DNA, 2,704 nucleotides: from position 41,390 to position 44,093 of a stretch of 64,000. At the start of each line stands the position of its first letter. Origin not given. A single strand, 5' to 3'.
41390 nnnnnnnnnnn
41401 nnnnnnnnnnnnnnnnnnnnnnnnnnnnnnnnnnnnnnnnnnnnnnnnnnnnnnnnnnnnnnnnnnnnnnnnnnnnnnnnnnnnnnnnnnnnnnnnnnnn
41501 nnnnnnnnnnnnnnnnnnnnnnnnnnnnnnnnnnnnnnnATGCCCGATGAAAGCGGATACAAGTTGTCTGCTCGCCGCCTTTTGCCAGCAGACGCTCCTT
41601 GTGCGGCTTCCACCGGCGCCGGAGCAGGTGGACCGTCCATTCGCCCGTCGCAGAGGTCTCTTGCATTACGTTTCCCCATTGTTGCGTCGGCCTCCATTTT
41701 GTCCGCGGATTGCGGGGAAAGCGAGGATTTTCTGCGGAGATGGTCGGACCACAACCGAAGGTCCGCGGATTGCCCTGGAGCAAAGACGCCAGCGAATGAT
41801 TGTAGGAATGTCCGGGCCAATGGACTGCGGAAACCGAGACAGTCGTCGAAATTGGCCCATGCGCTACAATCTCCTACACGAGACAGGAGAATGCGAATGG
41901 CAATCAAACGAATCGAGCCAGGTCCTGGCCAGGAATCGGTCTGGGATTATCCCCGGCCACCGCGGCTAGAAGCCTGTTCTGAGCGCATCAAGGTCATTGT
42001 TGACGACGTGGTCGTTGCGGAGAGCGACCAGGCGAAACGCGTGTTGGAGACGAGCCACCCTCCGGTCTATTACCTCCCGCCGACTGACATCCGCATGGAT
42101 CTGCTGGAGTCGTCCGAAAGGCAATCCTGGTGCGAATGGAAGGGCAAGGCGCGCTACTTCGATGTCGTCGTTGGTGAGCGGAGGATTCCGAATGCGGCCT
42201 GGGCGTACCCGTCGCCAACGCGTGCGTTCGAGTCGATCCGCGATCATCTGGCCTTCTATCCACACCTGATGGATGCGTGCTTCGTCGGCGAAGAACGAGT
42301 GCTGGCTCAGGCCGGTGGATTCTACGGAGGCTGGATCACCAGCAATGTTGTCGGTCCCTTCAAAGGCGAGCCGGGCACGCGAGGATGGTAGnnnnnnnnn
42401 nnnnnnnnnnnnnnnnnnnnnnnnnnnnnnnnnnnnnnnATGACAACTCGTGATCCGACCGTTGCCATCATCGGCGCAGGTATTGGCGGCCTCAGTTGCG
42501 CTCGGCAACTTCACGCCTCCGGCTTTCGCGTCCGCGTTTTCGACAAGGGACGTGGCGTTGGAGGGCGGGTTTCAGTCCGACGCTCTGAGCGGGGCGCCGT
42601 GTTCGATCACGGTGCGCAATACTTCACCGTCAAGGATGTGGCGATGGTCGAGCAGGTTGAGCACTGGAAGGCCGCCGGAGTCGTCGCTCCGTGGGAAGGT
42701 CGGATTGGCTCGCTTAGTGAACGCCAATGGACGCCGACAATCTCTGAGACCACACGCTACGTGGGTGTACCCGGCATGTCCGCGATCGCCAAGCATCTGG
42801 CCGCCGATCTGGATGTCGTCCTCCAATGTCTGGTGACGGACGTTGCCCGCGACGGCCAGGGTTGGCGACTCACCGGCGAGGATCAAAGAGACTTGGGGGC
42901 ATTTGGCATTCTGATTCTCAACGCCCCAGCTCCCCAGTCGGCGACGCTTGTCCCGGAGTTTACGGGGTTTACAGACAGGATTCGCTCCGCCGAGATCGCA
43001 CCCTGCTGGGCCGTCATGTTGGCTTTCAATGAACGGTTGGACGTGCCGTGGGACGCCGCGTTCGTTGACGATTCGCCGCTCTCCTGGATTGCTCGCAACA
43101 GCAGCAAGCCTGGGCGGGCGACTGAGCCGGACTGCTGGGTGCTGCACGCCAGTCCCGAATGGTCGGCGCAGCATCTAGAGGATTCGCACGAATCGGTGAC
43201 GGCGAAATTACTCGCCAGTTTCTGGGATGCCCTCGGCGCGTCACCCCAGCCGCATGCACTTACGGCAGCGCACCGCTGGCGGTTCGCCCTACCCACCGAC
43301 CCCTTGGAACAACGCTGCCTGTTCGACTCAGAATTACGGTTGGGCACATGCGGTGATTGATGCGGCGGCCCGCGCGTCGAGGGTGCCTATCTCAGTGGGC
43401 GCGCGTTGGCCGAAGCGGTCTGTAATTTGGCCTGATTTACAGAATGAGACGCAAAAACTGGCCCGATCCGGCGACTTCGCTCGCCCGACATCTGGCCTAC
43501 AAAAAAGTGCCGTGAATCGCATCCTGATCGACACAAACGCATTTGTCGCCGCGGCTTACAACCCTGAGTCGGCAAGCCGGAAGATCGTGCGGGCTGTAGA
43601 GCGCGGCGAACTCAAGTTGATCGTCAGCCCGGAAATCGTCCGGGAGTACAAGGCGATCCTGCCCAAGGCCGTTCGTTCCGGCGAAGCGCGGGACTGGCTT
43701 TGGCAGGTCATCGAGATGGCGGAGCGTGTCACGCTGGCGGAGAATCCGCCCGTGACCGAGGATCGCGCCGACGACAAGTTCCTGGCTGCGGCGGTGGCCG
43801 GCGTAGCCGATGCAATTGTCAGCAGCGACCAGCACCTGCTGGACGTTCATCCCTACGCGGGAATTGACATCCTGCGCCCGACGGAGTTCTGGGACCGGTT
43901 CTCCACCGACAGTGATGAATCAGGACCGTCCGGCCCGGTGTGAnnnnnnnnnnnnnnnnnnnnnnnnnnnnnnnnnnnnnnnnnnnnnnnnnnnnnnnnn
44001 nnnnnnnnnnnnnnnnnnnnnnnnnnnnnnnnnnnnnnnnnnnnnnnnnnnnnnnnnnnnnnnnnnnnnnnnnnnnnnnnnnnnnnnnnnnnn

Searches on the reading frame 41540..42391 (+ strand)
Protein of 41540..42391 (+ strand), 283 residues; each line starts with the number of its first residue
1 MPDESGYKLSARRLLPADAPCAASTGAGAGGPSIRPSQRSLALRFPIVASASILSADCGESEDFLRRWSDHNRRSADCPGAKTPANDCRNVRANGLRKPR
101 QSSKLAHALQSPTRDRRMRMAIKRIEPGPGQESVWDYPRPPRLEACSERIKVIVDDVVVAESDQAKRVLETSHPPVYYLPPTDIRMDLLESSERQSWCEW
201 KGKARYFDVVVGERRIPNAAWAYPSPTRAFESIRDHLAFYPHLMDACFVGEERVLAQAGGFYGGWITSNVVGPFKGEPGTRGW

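Call 56: search_protein_families(library=pfam, proteins=[window:41540-42391:+], max_evalue=0.001)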
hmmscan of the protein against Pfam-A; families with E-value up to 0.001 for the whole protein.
window:41540-42391:+ (283 aa): 1 family
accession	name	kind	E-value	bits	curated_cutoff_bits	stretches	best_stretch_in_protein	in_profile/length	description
PF04248.19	NTP_transf_9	-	9.5e-38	128.4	22.1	1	150-241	1-92/93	Domain of unknown function (DUF427)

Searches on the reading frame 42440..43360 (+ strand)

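Call 56: search_protein_families(library=pfam, proteins=[window:42440-43360:+], max_evalue=0.001)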
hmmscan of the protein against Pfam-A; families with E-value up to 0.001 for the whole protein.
window:42440-43360:+ (306 aa): 8 families
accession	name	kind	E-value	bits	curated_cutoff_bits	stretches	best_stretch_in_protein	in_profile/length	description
PF01593.30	Amino_oxidase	-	2.7e-16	60.3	19.8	2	15-71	1-56/443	Flavin containing amine oxidoreductase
PF13450.12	NAD_binding_8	-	3e-15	56.7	21.9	1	10-64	1-54/68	NAD(P)-binding Rossmann-like domain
PF01266.30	DAO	-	7.2e-09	36.1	27.9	1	8-47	2-41/353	FAD dependent oxidoreductase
PF07992.20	Pyr_redox_2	-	1e-05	25.6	26.1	1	7-44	2-40/291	Pyridine nucleotide-disulphide oxidoreductase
PF00890.30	FAD_binding_2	-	0.00018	21.2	20.4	1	8-42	2-36/414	FAD binding domain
PF21799.2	MurD-like_N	-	0.0003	21.5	27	1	8-36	3-31/88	Mur ligase MurD-like, N-terminal domain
PF13454.12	NAD_binding_9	-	0.00033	21.1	21.8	0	9-45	1-41/155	FAD-NAD(P)-binding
PF03486.20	HI0933_like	-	0.00054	19.9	50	1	7-45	2-40/244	HI0933-like protein Rossmann domain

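Call 57: search_protein_families(library=padloc, proteins=[window:42440-43360:+], max_evalue=0.001)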
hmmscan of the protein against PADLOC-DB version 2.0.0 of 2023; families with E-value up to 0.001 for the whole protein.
window:42440-43360:+ (306 aa): 1 family
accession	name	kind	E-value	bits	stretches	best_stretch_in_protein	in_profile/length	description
PDLC01086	C3a186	-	6e-07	27.1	1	8-123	3-105/384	"C-3?,4? desaturase"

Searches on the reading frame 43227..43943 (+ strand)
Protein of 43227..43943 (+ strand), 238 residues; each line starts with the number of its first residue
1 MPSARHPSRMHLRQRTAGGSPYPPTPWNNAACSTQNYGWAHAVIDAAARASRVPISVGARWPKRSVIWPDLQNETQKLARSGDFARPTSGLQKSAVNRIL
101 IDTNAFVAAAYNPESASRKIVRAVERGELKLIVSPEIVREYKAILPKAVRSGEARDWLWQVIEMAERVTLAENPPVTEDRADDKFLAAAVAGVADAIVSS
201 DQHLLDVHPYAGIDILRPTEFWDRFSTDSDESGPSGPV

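Call 11: search_protein_families(library=pfam, proteins=[window:43227-43943:+], max_evalue=0.001)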
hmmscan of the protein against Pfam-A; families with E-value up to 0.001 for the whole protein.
window:43227-43943:+ (238 aa): 2 families
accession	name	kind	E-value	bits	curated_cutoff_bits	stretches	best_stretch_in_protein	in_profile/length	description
PF13470.12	PIN_3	-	6e-20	72.6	27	1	98-203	1-115/115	PIN domain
PF16289.11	PIN_12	-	0.00023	22.1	32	1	99-150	1-54/172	PIN domain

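Call 40: search_protein_families(library=ncbifam, proteins=[window:43227-43943:+], max_evalue=0.001)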
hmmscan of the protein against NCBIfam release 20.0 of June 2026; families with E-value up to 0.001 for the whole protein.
window:43227-43943:+ (238 aa): 1 family
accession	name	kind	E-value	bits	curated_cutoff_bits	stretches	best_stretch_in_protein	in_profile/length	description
TIGR00305.1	TIGR00305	equivalog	3.5e-10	40.2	29.15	1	98-206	1-114/115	putative toxin-antitoxin system toxin component, PIN family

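Call 57: search_protein_families(library=padloc, proteins=[window:43227-43943:+], max_evalue=0.001)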
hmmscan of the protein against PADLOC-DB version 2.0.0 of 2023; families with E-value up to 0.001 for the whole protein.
window:43227-43943:+ (238 aa): 1 family
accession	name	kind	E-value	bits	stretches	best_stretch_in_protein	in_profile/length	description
PDLC04421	PDC-M11A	-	0.00018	18.4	1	98-206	2-122/486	-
